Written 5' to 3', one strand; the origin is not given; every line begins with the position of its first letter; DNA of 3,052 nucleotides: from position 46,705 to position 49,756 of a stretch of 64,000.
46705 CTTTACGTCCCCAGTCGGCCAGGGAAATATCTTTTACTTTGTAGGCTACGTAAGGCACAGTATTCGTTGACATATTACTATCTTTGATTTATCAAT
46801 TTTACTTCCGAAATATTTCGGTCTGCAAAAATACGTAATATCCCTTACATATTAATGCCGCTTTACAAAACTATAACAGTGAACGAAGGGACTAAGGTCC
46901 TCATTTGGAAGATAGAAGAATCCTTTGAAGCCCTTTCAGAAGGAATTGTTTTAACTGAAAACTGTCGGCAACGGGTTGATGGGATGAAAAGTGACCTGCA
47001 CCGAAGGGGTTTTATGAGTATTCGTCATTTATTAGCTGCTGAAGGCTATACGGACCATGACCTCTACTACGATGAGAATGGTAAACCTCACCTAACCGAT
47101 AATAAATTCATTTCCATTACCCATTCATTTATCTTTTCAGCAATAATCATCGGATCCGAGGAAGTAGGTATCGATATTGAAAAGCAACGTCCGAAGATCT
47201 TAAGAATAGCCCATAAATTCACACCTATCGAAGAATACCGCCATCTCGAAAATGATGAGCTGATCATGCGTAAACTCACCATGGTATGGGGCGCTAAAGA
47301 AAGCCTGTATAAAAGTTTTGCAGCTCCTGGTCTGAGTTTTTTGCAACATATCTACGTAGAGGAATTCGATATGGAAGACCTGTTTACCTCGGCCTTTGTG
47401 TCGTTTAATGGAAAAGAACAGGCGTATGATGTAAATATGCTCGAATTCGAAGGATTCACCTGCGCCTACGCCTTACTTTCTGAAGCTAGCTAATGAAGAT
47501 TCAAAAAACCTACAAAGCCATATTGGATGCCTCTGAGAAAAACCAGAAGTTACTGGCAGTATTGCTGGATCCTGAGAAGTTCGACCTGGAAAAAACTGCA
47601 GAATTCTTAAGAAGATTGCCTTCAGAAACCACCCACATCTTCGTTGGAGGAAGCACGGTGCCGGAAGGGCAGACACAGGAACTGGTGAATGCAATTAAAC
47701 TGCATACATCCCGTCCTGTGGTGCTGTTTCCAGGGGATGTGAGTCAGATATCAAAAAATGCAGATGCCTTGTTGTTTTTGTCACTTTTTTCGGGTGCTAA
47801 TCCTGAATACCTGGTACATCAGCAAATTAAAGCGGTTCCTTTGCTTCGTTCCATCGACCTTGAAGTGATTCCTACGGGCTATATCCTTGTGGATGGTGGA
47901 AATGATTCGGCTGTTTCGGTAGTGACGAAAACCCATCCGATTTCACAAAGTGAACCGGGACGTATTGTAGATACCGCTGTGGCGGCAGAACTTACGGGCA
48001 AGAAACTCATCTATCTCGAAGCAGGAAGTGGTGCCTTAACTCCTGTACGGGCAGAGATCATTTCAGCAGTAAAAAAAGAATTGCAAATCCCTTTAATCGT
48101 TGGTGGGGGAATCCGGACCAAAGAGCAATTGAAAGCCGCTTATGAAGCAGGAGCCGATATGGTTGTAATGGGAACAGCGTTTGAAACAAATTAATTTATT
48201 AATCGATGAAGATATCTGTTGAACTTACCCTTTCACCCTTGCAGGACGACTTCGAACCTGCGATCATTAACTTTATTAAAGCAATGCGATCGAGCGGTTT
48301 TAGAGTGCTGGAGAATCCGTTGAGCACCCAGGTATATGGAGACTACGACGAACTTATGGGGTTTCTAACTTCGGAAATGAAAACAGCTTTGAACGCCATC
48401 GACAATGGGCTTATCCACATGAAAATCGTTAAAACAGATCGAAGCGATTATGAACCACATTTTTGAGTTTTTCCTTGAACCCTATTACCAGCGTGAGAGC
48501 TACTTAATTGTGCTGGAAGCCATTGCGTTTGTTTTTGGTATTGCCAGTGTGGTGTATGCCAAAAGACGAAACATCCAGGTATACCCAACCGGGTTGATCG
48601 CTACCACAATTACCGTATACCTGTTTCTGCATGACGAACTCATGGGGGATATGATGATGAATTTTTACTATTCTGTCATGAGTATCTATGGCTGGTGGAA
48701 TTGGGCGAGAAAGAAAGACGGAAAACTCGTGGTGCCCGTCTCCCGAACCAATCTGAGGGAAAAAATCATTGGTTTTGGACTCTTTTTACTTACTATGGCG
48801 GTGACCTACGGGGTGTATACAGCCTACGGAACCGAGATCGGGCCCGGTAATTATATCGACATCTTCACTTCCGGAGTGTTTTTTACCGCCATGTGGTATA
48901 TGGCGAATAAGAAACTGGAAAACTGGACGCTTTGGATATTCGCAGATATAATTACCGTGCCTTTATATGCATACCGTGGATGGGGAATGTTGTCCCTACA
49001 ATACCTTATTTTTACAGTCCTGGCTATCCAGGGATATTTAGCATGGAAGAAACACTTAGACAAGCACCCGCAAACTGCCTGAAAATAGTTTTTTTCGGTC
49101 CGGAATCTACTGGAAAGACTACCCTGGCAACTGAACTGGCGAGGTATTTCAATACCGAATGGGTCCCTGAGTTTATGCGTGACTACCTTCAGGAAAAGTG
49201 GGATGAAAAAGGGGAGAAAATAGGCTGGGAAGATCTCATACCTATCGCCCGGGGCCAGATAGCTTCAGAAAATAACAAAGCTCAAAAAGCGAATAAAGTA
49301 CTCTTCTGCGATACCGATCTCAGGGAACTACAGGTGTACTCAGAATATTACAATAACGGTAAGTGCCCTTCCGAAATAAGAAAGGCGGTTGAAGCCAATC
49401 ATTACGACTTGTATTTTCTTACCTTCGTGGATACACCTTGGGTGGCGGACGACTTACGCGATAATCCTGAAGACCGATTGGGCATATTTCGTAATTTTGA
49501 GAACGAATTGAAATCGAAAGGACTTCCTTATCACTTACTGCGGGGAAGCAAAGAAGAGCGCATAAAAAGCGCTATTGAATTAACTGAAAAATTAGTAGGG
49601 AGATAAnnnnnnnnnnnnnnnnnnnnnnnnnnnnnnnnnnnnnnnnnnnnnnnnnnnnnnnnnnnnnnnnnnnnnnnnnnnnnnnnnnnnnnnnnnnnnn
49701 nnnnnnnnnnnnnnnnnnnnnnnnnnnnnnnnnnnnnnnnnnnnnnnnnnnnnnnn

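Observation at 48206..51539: Cassette of a PnuC-type transporter, an NadR-kinase-only protein and a DUF4301 protein with UDPGP-like motifs: possibly the missing nucleotidyltransferase of a riboside salvage pathway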

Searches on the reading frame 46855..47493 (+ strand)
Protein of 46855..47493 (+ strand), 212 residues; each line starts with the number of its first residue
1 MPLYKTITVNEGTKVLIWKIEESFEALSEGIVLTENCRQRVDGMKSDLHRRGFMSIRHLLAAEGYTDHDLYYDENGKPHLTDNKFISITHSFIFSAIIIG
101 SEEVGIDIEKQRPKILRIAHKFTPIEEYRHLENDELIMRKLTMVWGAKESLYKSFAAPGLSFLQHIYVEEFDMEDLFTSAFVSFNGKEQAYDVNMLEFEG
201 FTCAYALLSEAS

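Call 3: search_protein_families(library=pfam, proteins=[window:46855-47493:+], max_evalue=0.01)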
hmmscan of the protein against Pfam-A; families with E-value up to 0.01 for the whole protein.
window:46855-47493:+ (212 aa): 1 family
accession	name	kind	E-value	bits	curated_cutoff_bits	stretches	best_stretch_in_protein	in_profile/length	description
PF01648.25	ACPS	-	1.7e-10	41.4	25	1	104-195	2-99/111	4'-phosphopantetheinyl transferase superfamily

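Call 4: search_protein_families(library=ncbifam, proteins=[window:46855-47493:+], max_evalue=0.01)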
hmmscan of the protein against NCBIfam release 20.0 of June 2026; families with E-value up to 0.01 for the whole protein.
window:46855-47493:+ (212 aa): 3 families
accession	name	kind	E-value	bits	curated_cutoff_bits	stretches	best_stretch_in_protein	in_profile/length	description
NF047349.1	4PPT_AusB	equivalog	4.8e-07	29.4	225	1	72-185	65-175/205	aureusimine biosynthesis 4'-phosphopantetheinyl transferase AusB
NF007676.0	PRK10351.1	equivalog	0.00014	21.5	174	1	50-153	31-141/195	4'-phosphopantetheinyl transferase AcpT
NF007604.0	PRK10251.1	equivalog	0.00069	19.2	169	1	76-159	79-165/209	enterobactin synthase subunit EntD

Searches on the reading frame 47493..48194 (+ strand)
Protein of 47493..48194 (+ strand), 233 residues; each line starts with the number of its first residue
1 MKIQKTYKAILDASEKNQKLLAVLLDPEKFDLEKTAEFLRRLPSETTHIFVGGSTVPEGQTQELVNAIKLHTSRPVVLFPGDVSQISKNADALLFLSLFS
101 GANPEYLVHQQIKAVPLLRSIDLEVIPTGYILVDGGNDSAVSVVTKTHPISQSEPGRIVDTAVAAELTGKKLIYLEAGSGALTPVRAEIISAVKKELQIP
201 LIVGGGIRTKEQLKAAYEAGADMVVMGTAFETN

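Call 3: search_protein_families(library=pfam, proteins=[window:47493-48194:+], max_evalue=0.01)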
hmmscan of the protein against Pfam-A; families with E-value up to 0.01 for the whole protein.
window:47493-48194:+ (233 aa): 12 families
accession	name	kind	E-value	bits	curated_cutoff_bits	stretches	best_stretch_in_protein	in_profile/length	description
PF01884.23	PcrB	-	1.7e-35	123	23.9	1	23-232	10-213/226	PcrB family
PF00977.27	His_biosynth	-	2.3e-09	37.5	23.6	1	181-229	56-104/228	Histidine biosynthesis protein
PF03060.21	NMO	-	5.9e-07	29.6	28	1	188-230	183-225/331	Nitronate monooxygenase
PF04309.18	G3P_antiterm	-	7e-05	22.8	27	1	187-225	128-166/173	Glycerol-3-phosphate responsive antiterminator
PF05690.20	ThiG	-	0.00014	21.7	23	1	185-230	162-207/247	Thiazole biosynthesis protein ThiG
PF01180.27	DHO_dh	-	0.00018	21.3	27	1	177-230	214-272/291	Dihydroorotate dehydrogenase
PF00290.26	Trp_syntA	-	0.00023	20.7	27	1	187-229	187-228/259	Tryptophan synthase alpha chain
PF02581.23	TMP-TENI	-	0.00039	20.3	27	1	192-231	87-126/180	Thiamine monophosphate synthase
PF01207.24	Dus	-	0.00039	20.1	20.4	1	184-230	170-217/311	Dihydrouridine synthase (Dus)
PF00478.31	IMPDH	-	0.00091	18.8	25.6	1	191-230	200-239/345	IMP dehydrogenase / GMP reductase domain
PF00834.25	Ribul_P_3_epim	-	0.0029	17.5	21.1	0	193-230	161-197/198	Ribulose-phosphate 3 epimerase family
PF00682.25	HMGL-like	-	0.0037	17.1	29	1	162-229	27-94/260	HMGL-like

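Call 4: search_protein_families(library=ncbifam, proteins=[window:47493-48194:+], max_evalue=0.01)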
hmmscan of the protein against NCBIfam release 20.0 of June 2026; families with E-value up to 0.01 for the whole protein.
window:47493-48194:+ (233 aa): 30 families (the best 25 are shown)
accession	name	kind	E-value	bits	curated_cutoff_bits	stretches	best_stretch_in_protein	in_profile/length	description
NF003198.0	PRK04169.1-2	subfamily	3e-81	272.2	247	1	3-232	2-231/249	geranylgeranylglyceryl/heptaprenylglyceryl phosphate synthase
TIGR01769.1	GGGP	equivalog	2.4e-51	174.4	161.55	1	24-227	4-205/205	phosphoglycerol geranylgeranyltransferase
TIGR01768.1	GGGP-family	subfamily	2.4e-47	161.3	113.25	1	23-231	4-212/224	geranylgeranylglyceryl phosphate synthase family protein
NF003202.0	PRK04169.1-6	equivalog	7.9e-47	159.9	353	1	5-232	12-239/254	phosphoglycerol geranylgeranyltransferase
NF003201.0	PRK04169.1-5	equivalog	7.2e-36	123.6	388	1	1-233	3-231/253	phosphoglycerol geranylgeranyltransferase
NF003199.0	PRK04169.1-3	subfamily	2.8e-15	56.5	169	1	25-230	14-215/233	geranylgeranylglyceryl/heptaprenylglyceryl phosphate synthase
NF003197.1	PRK04169.1-1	equivalog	1.7e-08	34.6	260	1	25-229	13-211/228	heptaprenylglyceryl phosphate synthase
TIGR03572.1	WbuZ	equivalog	3.3e-08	33.2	299.7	1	184-230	60-106/232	glycosyl amidation-associated protein WbuZ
TIGR00007.1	TIGR00007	equivalog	1e-07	31.8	228.95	1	179-229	51-103/231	1-(5-phosphoribosyl)-5-[(5-phosphoribosylamino)methylideneamino]imidazole-4-carboxamide isomerase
TIGR00735.1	hisF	equivalog_domain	7.1e-07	28.8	294.55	1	183-229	59-105/254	imidazole glycerol phosphate synthase subunit HisF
NF010112.0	PRK13585.1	equivalog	1.1e-06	28.4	243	1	179-230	173-224/241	1-(5-phosphoribosyl)-5-[(5-phosphoribosylamino)methylideneamino]imidazole-4-carboxamide isomerase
TIGR00262.1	trpA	equivalog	3.4e-06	26.1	102.35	1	187-230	187-230/256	tryptophan synthase subunit alpha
NF003156.0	PRK04128.1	equivalog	4.6e-06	26.7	285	1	186-230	61-106/231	1-(5-phosphoribosyl)-5-((5-phosphoribosylamino)methylideneamino)imidazole-4-carboxamide isomerase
TIGR00734.1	hisAF_rel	hypoth_equivalog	9.4e-06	25.6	179.85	1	171-230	156-216/221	HisA/HisF family protein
NF009621.0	PRK13125.1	equivalog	1.1e-05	24.9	234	1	171-230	154-217/244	tryptophan synthase subunit alpha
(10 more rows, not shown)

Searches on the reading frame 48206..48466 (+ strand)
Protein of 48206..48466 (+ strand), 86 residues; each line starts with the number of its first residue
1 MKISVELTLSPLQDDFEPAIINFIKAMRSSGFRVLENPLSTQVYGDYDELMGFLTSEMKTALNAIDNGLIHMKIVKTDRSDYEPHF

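Call 3: search_protein_families(library=pfam, proteins=[window:48206-48466:+], max_evalue=0.01)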
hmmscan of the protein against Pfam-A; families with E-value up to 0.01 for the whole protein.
window:48206-48466:+ (86 aa): 1 family
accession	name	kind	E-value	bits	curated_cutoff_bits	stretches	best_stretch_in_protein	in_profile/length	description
PF01910.22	Thiamine_BP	-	0.00037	20.8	24.9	1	5-74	1-74/92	Thiamine-binding protein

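Call 4: search_protein_families(library=ncbifam, proteins=[window:48206-48466:+], max_evalue=0.01)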
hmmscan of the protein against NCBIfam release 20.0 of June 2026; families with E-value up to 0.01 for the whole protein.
window:48206-48466:+ (86 aa): 0 families

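Call 58: search_solved_structures(query=A3, max_evalue=1, show_alignments=2)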
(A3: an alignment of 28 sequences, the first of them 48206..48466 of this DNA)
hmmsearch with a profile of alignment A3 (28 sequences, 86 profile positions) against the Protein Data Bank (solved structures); distinct sequences matched with E-value up to 1: 6.
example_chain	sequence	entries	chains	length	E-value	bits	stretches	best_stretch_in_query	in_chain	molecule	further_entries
2ibo_A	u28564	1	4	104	2.9e-06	30.5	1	1-74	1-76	Hypothetical protein SP2199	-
2eky_A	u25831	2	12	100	0.00019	24.7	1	3-75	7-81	UPF0045 protein MJ1052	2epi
1s7h_A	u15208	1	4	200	0.0013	22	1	7-67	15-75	ykoF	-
1s99_A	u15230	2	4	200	0.025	17.9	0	7-67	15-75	ykoF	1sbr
1vk8_A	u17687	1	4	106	0.27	14.5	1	2-72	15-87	hypothetical protein TM0486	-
2z8u_A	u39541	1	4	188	0.55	13.6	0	13-38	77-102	TATA-box-binding protein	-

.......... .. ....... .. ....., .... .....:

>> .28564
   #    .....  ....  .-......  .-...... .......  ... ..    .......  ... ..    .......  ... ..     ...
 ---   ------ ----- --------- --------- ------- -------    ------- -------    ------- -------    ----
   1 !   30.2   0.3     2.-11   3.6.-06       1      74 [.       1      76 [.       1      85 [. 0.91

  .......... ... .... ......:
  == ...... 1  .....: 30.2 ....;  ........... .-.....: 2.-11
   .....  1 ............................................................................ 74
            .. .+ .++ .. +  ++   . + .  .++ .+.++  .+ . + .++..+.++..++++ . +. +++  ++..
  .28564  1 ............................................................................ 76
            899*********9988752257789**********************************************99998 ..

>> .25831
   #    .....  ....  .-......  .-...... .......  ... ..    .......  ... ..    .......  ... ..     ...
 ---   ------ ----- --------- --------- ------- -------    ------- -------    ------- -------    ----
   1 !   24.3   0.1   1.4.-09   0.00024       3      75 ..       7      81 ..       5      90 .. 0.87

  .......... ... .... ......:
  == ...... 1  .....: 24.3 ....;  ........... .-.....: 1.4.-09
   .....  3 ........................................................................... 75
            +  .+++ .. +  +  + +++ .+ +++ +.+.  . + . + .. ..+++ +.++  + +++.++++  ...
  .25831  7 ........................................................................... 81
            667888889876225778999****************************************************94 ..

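Call 59: search_protein_families(library=pfam, alignment_id=A3, max_evalue=0.01)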
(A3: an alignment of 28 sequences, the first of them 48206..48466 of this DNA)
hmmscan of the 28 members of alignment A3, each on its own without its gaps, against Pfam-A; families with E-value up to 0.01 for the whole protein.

A. member 1, window:48206-48466:+ (86 aa): 1 family
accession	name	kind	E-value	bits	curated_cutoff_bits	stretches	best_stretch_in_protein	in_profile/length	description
PF01910.22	Thiamine_BP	-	0.00037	20.8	24.9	1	5-74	1-74/92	Thiamine-binding protein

B. families by the number of members that match (of 28 scanned): 2 families
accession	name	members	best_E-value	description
PF01910.22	Thiamine_BP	28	1.1e-08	Thiamine-binding protein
PF07615.16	Ykof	16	3.1e-05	YKOF-related Family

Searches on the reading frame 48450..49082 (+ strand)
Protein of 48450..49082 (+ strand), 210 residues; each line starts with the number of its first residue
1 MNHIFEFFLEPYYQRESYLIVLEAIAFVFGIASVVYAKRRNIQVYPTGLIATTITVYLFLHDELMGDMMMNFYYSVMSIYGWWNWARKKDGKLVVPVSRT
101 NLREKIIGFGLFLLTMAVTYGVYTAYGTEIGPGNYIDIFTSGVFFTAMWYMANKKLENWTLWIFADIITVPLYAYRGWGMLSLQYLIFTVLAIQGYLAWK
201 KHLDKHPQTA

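Call 3: search_protein_families(library=pfam, proteins=[window:48450-49082:+], max_evalue=0.01)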
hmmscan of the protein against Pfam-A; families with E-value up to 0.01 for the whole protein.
window:48450-49082:+ (210 aa): 1 family
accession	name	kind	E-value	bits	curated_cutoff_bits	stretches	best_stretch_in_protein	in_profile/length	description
PF04973.17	NMN_transporter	-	7.6e-51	173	27.3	1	21-201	2-175/175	Nicotinamide mononucleotide transporter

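Call 4: search_protein_families(library=ncbifam, proteins=[window:48450-49082:+], max_evalue=0.01)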
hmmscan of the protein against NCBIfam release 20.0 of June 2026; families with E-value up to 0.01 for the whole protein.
window:48450-49082:+ (210 aa): 2 families
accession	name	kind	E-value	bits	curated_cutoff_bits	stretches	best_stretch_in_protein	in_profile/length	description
TIGR01528.1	NMN_trans_PnuC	equivalog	1.4e-22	80.6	42.45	1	22-202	4-184/187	nicotinamide riboside transporter PnuC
NF011926.0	PRK15397.1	subfamily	3.5e-20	72.9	335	2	145-204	171-230/239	nicotinamide riboside transporter PnuC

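Call 38: search_solved_structures(query=window:48450-49082:+, max_evalue=0.01, show_alignments=2)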
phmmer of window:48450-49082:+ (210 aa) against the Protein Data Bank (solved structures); distinct sequences matched with E-value up to 0.01: 1.
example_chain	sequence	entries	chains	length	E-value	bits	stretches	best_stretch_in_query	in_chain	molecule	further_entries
4qtn_A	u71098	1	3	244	1.3e-08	37.9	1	22-206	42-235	Nicotinamide riboside transporter PnuC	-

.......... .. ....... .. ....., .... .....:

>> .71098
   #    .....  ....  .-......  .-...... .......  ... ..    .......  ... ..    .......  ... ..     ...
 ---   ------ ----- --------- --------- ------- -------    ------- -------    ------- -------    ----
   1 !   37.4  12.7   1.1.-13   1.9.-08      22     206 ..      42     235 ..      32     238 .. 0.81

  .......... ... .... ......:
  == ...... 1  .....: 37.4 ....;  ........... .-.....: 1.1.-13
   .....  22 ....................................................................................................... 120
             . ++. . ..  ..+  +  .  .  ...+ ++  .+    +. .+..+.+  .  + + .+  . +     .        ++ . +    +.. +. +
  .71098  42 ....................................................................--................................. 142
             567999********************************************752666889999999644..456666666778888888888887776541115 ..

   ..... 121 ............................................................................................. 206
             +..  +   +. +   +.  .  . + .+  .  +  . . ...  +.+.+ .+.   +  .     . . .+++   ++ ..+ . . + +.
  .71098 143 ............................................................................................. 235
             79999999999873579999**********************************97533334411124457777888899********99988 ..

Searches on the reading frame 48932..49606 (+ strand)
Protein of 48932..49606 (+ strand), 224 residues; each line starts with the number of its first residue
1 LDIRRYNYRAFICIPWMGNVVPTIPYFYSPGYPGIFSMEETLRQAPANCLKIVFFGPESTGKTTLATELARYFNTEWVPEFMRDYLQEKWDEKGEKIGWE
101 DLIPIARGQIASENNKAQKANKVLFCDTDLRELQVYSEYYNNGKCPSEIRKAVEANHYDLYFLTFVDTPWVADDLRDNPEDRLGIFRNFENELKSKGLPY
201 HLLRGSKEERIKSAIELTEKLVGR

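Call 3: search_protein_families(library=pfam, proteins=[window:48932-49606:+], max_evalue=0.01)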
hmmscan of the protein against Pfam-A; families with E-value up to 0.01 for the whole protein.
window:48932-49606:+ (224 aa): 2 families
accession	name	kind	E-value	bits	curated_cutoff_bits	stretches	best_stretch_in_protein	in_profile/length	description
PF13521.12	AAA_28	-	9.7e-43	146.7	27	1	51-210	1-164/164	AAA domain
PF00004.35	AAA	-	0.0078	17.1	21.2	0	52-78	1-27/131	ATPase family associated with various cellular activities (AAA)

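Call 4: search_protein_families(library=ncbifam, proteins=[window:48932-49606:+], max_evalue=0.01)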
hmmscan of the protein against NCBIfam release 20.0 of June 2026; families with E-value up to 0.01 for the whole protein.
window:48932-49606:+ (224 aa): 3 families
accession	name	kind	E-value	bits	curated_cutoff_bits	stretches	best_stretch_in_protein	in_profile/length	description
TIGR01526.1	nadR_NMN_Atrans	equivalog_domain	3.4e-30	105.4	341.15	1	52-205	165-318/325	nicotinamide-nucleotide adenylyltransferase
NF005988.0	PRK08099.1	equivalog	3e-21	76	201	1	51-200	233-383/411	multifunctional transcriptional regulator/nicotinamide-nucleotide adenylyltransferase/ribosylnicotinamide kinase NadR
TIGR00231.1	small_GTP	domain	0.0014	18.4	42.5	1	48-96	2-52/164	GTP-binding protein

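Call 39: search_solved_structures(query=window:49043-49606:+, max_evalue=0.01, show_alignments=3)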
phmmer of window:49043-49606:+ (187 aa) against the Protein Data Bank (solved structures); distinct sequences matched with E-value up to 0.01: 10.
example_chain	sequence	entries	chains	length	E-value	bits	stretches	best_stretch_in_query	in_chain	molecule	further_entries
9x6f_A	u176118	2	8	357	8.8e-16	61.6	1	13-147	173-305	Nicotinamide-nucleotide adenylyltransferase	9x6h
8x7f_A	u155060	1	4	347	8.5e-14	55.2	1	15-152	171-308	Trifunctional NAD biosynthesis/regulator protein NadR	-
1lw7_A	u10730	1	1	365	7.9e-09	39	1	14-142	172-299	TRANSCRIPTIONAL REGULATOR NADR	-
9d2f_A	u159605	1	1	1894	1.7e-07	34.6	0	9-68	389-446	Adenylate kinase 9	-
6gye_A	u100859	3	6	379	1.4e-06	31.6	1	15-136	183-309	Nicotinamide-nucleotide adenylyltransferase NadR family / Ribosylnicotinamide kinase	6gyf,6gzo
9fqr_Xf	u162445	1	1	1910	2.1e-06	31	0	8-60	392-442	Cilia- and flagella-associated protein 276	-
3cmu_A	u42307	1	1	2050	7.9e-06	29.2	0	16-32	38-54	Protein recA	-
3cmt_A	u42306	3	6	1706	9.2e-05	25.7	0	16-32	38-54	Protein recA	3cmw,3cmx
3cmv_A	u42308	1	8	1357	0.0014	21.9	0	16-32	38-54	Protein recA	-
3d3q_A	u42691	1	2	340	0.0065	19.7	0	14-42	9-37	tRNA delta(2)-isopentenylpyrophosphate transferase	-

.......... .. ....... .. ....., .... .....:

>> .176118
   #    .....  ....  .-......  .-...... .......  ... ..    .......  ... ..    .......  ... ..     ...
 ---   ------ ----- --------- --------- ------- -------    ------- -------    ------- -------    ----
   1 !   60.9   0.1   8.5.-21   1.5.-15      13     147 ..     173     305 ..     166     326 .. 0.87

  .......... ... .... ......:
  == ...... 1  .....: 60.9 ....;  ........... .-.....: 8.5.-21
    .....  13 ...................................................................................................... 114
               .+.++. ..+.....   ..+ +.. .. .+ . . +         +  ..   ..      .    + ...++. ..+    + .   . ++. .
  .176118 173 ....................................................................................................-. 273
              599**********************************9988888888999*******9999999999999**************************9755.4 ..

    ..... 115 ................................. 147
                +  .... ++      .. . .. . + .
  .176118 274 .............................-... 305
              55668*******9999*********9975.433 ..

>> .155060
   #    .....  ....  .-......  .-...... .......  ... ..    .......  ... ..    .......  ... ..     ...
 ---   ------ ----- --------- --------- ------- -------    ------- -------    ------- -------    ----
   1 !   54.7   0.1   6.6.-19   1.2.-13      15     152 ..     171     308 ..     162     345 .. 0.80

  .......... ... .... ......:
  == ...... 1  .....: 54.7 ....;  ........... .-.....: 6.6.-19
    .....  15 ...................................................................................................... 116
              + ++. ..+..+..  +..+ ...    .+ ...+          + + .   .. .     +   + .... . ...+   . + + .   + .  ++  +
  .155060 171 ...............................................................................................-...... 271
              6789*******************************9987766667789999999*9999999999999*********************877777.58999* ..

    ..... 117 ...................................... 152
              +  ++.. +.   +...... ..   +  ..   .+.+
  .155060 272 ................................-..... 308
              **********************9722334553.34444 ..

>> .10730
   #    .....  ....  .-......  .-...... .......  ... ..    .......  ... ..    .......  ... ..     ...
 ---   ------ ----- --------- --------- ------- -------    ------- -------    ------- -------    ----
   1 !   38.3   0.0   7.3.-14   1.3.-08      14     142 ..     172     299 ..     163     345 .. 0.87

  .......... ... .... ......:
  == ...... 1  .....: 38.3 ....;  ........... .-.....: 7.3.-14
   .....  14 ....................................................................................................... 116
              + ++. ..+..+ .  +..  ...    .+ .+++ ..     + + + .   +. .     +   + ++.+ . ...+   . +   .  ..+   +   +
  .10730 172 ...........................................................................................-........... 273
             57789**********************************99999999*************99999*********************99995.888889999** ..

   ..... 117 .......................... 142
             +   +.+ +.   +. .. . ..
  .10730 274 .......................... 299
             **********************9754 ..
